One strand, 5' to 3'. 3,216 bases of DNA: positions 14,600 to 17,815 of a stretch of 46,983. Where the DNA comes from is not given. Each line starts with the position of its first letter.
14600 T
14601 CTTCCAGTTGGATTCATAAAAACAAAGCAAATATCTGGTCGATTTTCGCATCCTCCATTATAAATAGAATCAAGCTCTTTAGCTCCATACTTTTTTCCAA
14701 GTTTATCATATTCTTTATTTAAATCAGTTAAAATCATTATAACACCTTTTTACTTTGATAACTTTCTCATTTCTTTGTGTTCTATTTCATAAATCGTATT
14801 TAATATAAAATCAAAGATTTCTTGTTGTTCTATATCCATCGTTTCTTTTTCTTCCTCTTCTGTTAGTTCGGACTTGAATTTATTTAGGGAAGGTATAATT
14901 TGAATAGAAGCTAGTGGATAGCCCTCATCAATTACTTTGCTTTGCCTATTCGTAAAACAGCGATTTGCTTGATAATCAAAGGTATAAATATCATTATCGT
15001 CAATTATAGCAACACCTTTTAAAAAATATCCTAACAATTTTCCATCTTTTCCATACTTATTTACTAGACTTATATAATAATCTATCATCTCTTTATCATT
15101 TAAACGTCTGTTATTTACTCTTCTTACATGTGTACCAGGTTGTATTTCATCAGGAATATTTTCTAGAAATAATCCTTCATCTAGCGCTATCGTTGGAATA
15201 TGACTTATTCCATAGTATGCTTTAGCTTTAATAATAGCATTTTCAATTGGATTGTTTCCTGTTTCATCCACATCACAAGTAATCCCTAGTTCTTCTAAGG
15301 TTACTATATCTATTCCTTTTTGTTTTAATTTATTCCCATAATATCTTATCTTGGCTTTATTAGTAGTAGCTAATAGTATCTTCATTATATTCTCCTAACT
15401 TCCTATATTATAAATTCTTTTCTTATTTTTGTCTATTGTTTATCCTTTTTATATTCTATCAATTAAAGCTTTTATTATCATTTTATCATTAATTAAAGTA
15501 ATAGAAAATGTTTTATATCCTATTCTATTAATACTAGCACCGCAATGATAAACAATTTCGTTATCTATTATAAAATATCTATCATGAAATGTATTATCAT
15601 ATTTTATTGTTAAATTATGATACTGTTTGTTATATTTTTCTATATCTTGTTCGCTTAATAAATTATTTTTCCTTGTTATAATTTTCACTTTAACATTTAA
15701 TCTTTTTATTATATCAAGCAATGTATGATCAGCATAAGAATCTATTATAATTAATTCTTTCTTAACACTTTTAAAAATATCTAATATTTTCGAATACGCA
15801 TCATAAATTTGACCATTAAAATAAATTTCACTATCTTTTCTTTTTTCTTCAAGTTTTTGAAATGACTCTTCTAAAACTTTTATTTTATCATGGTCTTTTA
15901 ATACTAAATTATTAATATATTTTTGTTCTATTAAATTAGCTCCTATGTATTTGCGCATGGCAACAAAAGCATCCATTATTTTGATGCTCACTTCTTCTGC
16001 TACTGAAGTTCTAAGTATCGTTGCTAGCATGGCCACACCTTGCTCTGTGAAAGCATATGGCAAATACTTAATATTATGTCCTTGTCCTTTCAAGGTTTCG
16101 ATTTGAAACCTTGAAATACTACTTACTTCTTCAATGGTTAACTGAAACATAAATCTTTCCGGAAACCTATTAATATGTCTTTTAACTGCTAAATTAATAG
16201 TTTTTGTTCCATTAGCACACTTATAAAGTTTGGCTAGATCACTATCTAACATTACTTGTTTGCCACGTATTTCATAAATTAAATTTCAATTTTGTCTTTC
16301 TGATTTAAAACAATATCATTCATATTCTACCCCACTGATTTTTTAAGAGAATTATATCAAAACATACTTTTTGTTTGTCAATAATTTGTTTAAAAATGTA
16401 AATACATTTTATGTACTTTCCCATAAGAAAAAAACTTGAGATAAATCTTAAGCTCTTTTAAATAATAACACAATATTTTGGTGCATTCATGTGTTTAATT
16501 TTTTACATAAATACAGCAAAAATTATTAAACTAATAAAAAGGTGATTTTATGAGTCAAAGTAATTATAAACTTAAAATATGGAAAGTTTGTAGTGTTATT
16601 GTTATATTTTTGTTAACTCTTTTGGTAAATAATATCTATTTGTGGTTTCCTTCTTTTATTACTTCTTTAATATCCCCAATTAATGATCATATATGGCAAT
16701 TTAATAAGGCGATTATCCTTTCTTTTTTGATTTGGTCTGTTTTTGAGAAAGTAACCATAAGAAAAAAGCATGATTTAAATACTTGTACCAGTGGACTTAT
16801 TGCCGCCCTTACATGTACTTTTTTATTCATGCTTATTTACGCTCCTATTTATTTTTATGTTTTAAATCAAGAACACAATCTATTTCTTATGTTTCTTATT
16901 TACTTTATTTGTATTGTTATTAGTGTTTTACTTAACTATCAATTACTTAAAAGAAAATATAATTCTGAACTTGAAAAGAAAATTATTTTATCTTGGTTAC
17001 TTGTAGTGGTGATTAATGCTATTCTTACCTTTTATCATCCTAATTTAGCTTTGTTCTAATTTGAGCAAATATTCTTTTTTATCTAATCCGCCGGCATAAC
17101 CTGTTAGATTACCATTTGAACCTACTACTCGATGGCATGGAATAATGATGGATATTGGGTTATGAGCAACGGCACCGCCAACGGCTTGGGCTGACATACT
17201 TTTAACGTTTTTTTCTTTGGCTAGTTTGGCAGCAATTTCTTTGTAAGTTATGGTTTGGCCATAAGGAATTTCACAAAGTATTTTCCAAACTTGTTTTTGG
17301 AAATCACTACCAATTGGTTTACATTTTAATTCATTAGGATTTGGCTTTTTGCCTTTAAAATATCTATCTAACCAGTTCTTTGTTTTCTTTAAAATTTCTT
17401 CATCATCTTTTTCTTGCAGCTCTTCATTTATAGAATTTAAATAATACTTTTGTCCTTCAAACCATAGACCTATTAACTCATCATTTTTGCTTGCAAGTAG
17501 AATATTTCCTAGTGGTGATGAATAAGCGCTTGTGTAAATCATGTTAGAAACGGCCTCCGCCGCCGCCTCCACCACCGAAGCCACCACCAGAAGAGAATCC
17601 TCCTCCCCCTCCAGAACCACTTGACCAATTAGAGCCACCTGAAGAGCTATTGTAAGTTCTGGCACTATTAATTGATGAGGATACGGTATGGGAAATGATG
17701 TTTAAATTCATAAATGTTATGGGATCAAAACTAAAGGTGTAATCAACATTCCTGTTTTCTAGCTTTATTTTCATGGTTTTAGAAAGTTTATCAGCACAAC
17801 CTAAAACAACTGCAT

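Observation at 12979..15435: Four-gene operon pairing two divergent HAM1/ITPase-like paralogues with an Asn-type UDG-fold glycosylase and an unknown 145-aa protein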

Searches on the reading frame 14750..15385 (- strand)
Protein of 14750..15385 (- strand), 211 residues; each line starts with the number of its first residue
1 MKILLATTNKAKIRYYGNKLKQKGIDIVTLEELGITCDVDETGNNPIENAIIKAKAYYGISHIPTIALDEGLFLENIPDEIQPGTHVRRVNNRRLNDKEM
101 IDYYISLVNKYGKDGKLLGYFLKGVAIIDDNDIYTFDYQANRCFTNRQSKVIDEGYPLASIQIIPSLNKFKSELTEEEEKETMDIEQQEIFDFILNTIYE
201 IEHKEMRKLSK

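Call 3: search_protein_families(library=pfam, proteins=[window:14750-15385:-], max_evalue=0.1)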
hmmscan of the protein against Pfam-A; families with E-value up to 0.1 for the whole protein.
window:14750-15385:- (211 aa): 2 families
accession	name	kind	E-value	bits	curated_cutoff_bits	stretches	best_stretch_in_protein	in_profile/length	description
PF01725.21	Ham1p_like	-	3.2e-13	50.4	22.5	1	3-109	1-104/186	Ham1 family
PF08967.16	ENCP4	-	0.096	13.3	31.4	0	10-35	32-57/81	Putative type 4B encapsulin shell protein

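Call 4: search_protein_families(library=ncbifam, proteins=[window:14750-15385:-], max_evalue=0.1)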
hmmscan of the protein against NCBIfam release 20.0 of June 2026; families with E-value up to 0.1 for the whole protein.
window:14750-15385:- (211 aa): 8 families
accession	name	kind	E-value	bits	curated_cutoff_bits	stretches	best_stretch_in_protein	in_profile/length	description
NF011399.0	PRK14824.1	subfamily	2.1e-15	56.7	267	1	1-92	3-92/206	putative deoxyribonucleotide triphosphate pyrophosphatase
NF011397.0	PRK14822.1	equivalog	8.1e-14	51.4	234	1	2-114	3-113/201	XTP/dITP diphosphatase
TIGR00042.1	TIGR00042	equivalog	6.8e-12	45.2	145.35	1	2-180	1-167/184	RdgB/HAM1 family non-canonical purine NTP pyrophosphatase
NF011398.0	PRK14823.1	equivalog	5.7e-10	39.3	272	1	1-173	1-165/191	non-canonical purine NTP diphosphatase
NF011400.0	PRK14825.1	equivalog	1.8e-05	24.5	246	1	3-180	4-178/199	putative deoxyribonucleotide triphosphate pyrophosphatase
NF011401.0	PRK14826.1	equivalog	1.8e-05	24.3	268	1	2-60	10-70/226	putative deoxyribonucleotide triphosphate pyrophosphatase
NF011396.0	PRK14821.1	equivalog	0.0011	18.5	203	1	1-178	1-162/185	XTP/dITP diphosphatase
NF002698.0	PRK02491.1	equivalog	0.0012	17.9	301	1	3-72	130-199/328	nucleoside-triphosphate diphosphatase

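Call 5: search_protein_families(library=padloc, proteins=[window:14750-15385:-], max_evalue=0.1)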
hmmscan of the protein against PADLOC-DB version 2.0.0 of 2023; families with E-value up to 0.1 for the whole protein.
window:14750-15385:- (211 aa): 0 families

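Call 49: search_solved_structures(query=window:14750-15385:-, max_evalue=1, show_alignments=0)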
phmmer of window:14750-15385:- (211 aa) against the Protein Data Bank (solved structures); distinct sequences matched with E-value up to 1: 5.
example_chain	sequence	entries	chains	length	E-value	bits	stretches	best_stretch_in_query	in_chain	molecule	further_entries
1k7k_A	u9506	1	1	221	6.5e-10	42.1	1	2-121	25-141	Hypothetical protein yggV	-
2pyu_A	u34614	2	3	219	8.1e-09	38.6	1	2-121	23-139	Inosine Triphosphate Pyrophosphatase RdgB | HAM1 protein homolog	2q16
3tqu_A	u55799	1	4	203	1.3e-05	28.1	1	2-108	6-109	Non-canonical purine NTP pyrophosphatase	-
4bnq_A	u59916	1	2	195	3.2e-05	26.8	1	2-180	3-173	NON-CANONICAL PURINE NTP PYROPHOSPHATASE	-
6wwd_A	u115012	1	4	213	0.016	18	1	1-77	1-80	dITP/XTP pyrophosphatase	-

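Call 82: search_protein_families(library=phrogs, proteins=[window:14750-15385:-], max_evalue=0.001)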
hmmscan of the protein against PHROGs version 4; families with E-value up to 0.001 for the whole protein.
window:14750-15385:- (211 aa): 0 families

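Call 85: list_cluster_members(proteins=[window:14750-15385:-, window:14075-14737:-, window:13599-14036:-, window:12979-13599:-])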
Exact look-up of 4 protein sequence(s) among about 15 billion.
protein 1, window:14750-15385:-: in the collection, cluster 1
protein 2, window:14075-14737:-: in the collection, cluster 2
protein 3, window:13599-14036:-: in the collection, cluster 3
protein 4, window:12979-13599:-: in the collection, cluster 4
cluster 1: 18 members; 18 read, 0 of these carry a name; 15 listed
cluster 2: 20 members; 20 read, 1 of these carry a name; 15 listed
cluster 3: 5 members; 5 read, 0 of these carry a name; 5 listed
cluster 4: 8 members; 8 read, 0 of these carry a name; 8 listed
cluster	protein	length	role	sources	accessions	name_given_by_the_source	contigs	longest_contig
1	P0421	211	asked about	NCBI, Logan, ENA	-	-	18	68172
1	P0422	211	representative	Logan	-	-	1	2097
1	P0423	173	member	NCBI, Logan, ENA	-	-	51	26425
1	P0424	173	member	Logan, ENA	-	-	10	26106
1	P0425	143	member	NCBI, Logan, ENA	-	-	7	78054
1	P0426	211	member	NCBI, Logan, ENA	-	-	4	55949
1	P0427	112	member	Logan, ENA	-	-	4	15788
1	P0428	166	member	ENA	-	-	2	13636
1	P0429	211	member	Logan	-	-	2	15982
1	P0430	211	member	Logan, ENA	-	-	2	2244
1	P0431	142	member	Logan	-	-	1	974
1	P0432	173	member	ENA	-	-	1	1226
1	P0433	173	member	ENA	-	-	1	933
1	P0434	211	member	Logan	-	-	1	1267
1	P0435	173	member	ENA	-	-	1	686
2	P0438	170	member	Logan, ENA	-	-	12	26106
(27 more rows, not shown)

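Call 87: find_encoding_contigs(protein=P0438, flank=5000, max_places=3)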
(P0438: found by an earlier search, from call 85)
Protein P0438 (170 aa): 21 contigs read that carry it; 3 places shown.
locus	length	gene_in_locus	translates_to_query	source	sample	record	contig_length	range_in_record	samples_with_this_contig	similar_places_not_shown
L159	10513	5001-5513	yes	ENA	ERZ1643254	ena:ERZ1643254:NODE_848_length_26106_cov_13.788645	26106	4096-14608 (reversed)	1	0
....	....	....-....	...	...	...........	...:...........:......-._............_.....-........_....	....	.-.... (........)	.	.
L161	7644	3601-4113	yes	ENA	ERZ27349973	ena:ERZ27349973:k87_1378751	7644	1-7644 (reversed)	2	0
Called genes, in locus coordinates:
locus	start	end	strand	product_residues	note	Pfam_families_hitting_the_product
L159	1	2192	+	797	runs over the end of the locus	PF09972:DUF2207, PF20990:DUF2207_C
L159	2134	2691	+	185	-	PF02870:Methyltransf_1N, PF01035:DNA_binding_1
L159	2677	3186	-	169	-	PF20122:DUF6512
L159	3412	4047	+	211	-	PF10543:ORF6N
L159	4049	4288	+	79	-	-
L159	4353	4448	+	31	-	-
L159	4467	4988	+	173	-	PF01725:Ham1p_like (weak)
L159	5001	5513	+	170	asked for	PF03167:UDG (weak)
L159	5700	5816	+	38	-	-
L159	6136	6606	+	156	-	PF01725:Ham1p_like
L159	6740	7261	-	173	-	PF20122:DUF6512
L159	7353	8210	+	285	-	PF18164:GNAT_C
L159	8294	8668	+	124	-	PF00392:GntR, PF02082:Rrf2 (faint)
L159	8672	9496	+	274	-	PF00005:ABC_tran, PF13304:AAA_21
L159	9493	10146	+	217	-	PF13346:ABC2_membrane_5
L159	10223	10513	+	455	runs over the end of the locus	PF13739:PdaC (weak), PF11738:DUF3298, PF01522:Polysacc_deac_1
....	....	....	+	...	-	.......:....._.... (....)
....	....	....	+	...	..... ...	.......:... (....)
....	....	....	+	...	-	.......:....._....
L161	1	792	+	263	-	?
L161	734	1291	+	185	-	PF02870:Methyltransf_1N, PF01035:DNA_binding_1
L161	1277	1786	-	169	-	PF20122:DUF6512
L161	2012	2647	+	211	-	PF10543:ORF6N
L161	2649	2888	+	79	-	-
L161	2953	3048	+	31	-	-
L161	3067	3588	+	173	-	PF01725:Ham1p_like (weak)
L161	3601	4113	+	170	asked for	PF03167:UDG (weak)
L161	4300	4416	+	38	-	-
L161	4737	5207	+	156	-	PF01725:Ham1p_like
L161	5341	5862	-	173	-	PF20122:DUF6512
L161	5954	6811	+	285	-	PF18164:GNAT_C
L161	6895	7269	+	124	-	PF00392:GntR, PF02082:Rrf2 (faint)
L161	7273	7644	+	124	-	?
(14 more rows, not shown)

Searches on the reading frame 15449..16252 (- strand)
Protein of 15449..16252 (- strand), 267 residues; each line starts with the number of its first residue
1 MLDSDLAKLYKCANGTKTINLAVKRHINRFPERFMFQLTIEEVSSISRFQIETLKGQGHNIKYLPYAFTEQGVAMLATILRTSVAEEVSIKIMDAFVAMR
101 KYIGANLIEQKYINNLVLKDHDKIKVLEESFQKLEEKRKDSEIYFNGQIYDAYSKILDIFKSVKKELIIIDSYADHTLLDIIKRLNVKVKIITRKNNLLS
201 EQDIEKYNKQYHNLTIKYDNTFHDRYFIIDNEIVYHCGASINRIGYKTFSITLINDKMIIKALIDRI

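Call 3: search_protein_families(library=pfam, proteins=[window:15449-16252:-], max_evalue=0.1)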
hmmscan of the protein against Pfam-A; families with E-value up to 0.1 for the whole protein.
window:15449-16252:- (267 aa): 4 families
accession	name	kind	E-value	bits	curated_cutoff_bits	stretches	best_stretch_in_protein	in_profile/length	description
PF10543.14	ORF6N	-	1.8e-22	79.9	27.8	1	1-79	12-86/86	ORF6N domain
PF09669.15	Phage_pRha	-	0.0047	17.9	29.9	1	41-101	41-91/91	Phage regulatory protein Rha (Phage_pRha)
PF13091.12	PLDc_2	-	0.0087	16.3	27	1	161-237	6-96/132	PLD-like domain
PF01426.24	BAH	-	0.042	14.2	30.8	0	132-188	26-84/121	BAH domain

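Call 4: search_protein_families(library=ncbifam, proteins=[window:15449-16252:-], max_evalue=0.1)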
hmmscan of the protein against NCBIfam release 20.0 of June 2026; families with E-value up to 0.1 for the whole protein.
window:15449-16252:- (267 aa): 1 family
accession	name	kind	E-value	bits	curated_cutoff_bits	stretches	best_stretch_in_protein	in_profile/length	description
NF040700.1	VPA1262_N_dom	domain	1.2e-05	24.3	80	1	215-257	416-463/478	VPA1262 family N-terminal domain-containing protein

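Call 5: search_protein_families(library=padloc, proteins=[window:15449-16252:-], max_evalue=0.1)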
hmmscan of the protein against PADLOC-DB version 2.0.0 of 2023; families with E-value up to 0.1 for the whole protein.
window:15449-16252:- (267 aa): 4 families
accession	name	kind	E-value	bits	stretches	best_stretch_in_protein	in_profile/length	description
PDLC04869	PDC-S05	-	1.3e-80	268.9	1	1-266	30-299/306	-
PDLC04856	PDC-S05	-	2.7e-35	119.7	1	1-142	25-166/177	-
PDLC04879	PDC-S05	-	2.6e-29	100.6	1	134-258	152-277/285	-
PDLC04849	PDC-S05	-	5.8e-24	82.8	1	1-101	23-119/183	-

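Call 82: search_protein_families(library=phrogs, proteins=[window:15449-16252:-], max_evalue=0.001)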
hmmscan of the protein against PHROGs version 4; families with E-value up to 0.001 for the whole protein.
window:15449-16252:- (267 aa): 2 families
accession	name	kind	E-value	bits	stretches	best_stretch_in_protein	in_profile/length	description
phrog_4792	-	transcription regulation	1.4e-21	78.3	1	1-102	26-125/268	anti-repressor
phrog_373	-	transcription regulation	4.3e-05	24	1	24-138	121-232/373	anti-repressor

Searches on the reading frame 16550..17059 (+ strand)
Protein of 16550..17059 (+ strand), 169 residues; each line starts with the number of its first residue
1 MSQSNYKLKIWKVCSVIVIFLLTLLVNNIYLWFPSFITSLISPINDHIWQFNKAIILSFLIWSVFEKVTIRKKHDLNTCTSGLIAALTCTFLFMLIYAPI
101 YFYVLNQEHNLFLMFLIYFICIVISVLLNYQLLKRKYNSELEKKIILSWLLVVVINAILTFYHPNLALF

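Call 3: search_protein_families(library=pfam, proteins=[window:16550-17059:+], max_evalue=0.1)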
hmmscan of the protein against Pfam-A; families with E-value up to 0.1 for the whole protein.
window:16550-17059:+ (169 aa): 3 families
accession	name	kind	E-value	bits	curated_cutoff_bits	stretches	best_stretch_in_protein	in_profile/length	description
PF20122.4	DUF6512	-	1.5e-09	38.6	26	1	4-169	5-171/181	Family of unknown function (DUF6512)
PF13346.12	ABC2_membrane_5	-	0.0031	17.5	25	1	56-156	90-191/205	ABC-2 family transporter protein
PF14342.11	DUF4396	-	0.06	14.2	27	1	74-144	11-72/141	Domain of unknown function (DUF4396)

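Call 4: search_protein_families(library=ncbifam, proteins=[window:16550-17059:+], max_evalue=0.1)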
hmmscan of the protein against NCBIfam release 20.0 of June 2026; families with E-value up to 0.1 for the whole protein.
window:16550-17059:+ (169 aa): 1 family
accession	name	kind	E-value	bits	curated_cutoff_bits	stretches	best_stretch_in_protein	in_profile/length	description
NF045987.1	SPE_1075_fam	subfamily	0.0028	16.8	125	1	111-166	79-134/268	SPE_1075/MLC_0560 family membrane protein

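Call 5: search_protein_families(library=padloc, proteins=[window:16550-17059:+], max_evalue=0.1)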
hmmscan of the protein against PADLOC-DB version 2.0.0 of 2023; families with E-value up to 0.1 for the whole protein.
window:16550-17059:+ (169 aa): 0 families

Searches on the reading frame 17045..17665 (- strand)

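Call 3: search_protein_families(library=pfam, proteins=[window:17045-17665:-], max_evalue=0.1)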
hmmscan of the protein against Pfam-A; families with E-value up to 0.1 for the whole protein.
window:17045-17665:- (206 aa): 2 families
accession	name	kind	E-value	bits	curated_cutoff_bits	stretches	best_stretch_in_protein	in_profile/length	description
PF01035.26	DNA_binding_1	-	3.7e-33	113.6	27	1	121-205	1-80/81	6-O-methylguanine DNA methyltransferase, DNA binding domain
PF02870.21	Methyltransf_1N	-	1.5e-11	45.1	21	1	43-107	1-62/71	6-O-methylguanine DNA methyltransferase, ribonuclease-like domain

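Call 4: search_protein_families(library=ncbifam, proteins=[window:17045-17665:-], max_evalue=0.1)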
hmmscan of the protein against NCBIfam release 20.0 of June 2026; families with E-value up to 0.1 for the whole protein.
window:17045-17665:- (206 aa): 5 families
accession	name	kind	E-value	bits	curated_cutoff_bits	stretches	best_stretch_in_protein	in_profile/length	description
TIGR00589.1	ogt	superfamily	1.6e-30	104.9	46.4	1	121-204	2-80/80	methylated-DNA--[protein]-cysteine S-methyltransferase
NF007626.0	PRK10286.1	equivalog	7e-28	97.8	192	1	98-204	65-166/171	methylated-DNA--[protein]-cysteine S-methyltransferase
NF011964.0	PRK15435.1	equivalog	3.3e-21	75.7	345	1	119-205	268-349/354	bifunctional DNA-binding transcriptional regulator/O6-methylguanine-DNA methyltransferase Ada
NF041132.1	DNA_protcyst_Mta_Thcoc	equivalog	9.2e-16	58.1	250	1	120-204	91-168/169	methylated-DNA--protein-cysteine methyltransferase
NF003022.0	PRK03887.1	equivalog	3.2e-15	56.4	164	1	120-204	91-168/175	methylated-DNA--protein-cysteine methyltransferase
